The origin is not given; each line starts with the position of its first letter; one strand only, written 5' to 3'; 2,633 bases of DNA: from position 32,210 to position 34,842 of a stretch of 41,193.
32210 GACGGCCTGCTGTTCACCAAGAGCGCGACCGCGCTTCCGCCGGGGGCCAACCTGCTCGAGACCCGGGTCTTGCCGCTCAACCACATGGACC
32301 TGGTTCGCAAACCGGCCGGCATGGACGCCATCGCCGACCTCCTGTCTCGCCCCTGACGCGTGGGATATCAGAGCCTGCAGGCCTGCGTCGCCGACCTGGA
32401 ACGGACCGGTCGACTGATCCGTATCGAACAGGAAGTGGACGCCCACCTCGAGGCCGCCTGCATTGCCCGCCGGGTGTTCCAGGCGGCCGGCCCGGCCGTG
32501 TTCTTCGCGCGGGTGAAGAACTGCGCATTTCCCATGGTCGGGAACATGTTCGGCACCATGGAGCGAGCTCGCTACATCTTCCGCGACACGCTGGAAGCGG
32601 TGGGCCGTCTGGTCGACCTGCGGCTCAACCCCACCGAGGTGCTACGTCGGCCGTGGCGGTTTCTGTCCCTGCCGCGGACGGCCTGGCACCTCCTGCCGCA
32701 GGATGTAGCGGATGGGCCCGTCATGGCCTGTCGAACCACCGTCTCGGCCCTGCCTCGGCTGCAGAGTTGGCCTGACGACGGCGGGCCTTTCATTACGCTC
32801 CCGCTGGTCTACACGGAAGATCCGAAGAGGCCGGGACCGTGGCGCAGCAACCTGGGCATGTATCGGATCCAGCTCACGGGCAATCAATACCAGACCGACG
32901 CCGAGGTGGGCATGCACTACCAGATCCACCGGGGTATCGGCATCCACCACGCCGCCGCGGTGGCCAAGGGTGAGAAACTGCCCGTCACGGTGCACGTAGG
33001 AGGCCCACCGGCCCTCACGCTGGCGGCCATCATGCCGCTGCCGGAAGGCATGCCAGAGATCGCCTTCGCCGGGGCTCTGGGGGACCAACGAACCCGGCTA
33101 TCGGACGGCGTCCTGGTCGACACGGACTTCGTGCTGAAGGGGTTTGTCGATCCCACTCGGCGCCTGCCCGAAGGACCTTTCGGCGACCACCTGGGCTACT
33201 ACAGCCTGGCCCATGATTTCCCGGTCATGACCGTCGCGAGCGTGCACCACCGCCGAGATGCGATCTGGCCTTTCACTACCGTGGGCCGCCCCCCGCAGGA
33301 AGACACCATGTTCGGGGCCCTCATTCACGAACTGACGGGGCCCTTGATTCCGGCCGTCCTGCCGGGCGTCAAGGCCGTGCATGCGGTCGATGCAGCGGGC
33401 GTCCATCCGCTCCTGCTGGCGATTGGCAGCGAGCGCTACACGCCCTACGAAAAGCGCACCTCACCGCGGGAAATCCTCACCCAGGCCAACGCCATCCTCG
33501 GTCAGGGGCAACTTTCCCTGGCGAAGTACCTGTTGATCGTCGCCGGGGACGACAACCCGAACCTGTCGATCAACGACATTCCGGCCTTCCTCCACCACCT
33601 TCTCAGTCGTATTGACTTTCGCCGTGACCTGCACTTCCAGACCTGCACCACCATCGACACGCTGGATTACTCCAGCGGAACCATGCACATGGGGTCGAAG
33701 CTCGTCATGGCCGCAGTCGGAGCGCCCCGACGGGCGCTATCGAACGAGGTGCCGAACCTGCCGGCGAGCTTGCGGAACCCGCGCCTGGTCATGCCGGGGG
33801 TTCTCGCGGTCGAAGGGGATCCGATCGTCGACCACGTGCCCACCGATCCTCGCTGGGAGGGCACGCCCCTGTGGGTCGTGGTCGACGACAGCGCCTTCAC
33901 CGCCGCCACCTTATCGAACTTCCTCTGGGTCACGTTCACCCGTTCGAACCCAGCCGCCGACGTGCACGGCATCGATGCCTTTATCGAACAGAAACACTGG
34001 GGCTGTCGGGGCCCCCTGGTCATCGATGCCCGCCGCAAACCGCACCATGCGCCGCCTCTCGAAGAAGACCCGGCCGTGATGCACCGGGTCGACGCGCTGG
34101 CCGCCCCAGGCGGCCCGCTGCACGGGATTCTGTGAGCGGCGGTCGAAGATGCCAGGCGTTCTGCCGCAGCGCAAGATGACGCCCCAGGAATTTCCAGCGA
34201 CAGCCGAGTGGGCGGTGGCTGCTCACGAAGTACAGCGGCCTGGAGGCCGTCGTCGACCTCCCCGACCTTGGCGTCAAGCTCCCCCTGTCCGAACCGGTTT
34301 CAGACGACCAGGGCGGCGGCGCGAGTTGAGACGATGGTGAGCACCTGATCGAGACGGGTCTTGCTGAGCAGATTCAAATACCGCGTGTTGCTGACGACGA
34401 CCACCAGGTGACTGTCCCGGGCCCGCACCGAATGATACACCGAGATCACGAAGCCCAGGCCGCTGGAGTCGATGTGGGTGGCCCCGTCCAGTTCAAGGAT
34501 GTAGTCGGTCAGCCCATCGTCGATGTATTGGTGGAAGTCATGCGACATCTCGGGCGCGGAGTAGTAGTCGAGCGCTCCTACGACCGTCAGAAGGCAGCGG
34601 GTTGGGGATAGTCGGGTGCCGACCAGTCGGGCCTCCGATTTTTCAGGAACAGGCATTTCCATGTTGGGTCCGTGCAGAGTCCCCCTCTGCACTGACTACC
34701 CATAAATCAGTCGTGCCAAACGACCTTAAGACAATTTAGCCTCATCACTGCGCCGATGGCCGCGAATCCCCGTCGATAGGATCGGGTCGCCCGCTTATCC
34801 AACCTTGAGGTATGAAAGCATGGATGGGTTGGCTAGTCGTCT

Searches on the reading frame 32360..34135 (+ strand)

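Call 19: search_protein_families(library=pfam, proteins=[window:32360-34135:+], max_evalue=0.001)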
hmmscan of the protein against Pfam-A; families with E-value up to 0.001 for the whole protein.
window:32360-34135:+ (591 aa): 3 families
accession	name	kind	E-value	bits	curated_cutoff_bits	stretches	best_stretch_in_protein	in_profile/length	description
PF01977.22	UbiD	-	8.3e-61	205.2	23.3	1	125-311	20-206/206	3-octaprenyl-4-hydroxybenzoate carboxy-lyase Rift-related domain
PF20696.2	UbiD_C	-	1.2e-29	103.3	24.2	1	317-452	2-127/127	3-octaprenyl-4-hydroxybenzoate carboxy-lyase C-terminal domain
PF20695.2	UbiD_N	-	3.9e-21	75.4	24.3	1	11-86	2-76/78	3-octaprenyl-4-hydroxybenzoate carboxy-lyase N-terminal domain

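Call 89: search_protein_families(library=ncbifam, proteins=[window:32360-34135:+], max_evalue=0.00001)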
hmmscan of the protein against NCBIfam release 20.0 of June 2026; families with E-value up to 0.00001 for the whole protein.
window:32360-34135:+ (591 aa): 7 families
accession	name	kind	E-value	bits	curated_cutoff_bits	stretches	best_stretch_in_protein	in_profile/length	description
TIGR03701.1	mena_SCO4490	equivalog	4.4e-103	345.3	495.9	1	10-447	3-433/433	menaquinone biosynthesis decarboxylase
TIGR00148.1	TIGR00148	subfamily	1.4e-69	234.9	244.85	1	11-453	6-436/438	UbiD family decarboxylase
NF008175.0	PRK10922.1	equivalog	2e-55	188.2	788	1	1-453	4-456/497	4-hydroxy-3-polyprenylbenzoate decarboxylase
NF041204.1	VdcC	exception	1.9e-36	125.5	650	1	3-452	1-435/467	non-oxidative hydroxyarylic acid decarboxylases subunit C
NF041219.1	BagN_FevL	exception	5.2e-19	68.1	1000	1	191-315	201-332/502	bagremycin/ferroverdin biosynthesis UbiD family decarboxylase BagN/FevL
TIGR02724.1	phenyl_P_beta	equivalog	1.4e-13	50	468.95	1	17-339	14-334/472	phenylphosphate carboxylase subunit beta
TIGR02723.1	phenyl_P_alpha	equivalog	3e-12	45.9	564.6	1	139-317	138-315/485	phenylphosphate carboxylase subunit alpha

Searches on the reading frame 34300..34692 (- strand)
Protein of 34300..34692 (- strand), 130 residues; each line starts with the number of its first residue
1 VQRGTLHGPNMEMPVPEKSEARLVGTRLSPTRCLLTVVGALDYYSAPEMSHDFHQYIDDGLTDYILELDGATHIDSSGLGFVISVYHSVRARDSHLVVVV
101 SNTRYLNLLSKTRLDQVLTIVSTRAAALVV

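Call 49: search_protein_families(library=pfam, proteins=[window:34300-34692:-], max_evalue=0.0001)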
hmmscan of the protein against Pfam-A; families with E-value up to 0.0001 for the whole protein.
window:34300-34692:- (130 aa): 2 families
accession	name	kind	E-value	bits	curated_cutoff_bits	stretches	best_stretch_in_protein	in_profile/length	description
PF01740.26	STAS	-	1.3e-13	51.1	22.6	1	33-127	11-106/106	STAS domain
PF13466.11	STAS_2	-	2.3e-06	28.1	29.2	1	35-115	1-80/80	STAS domain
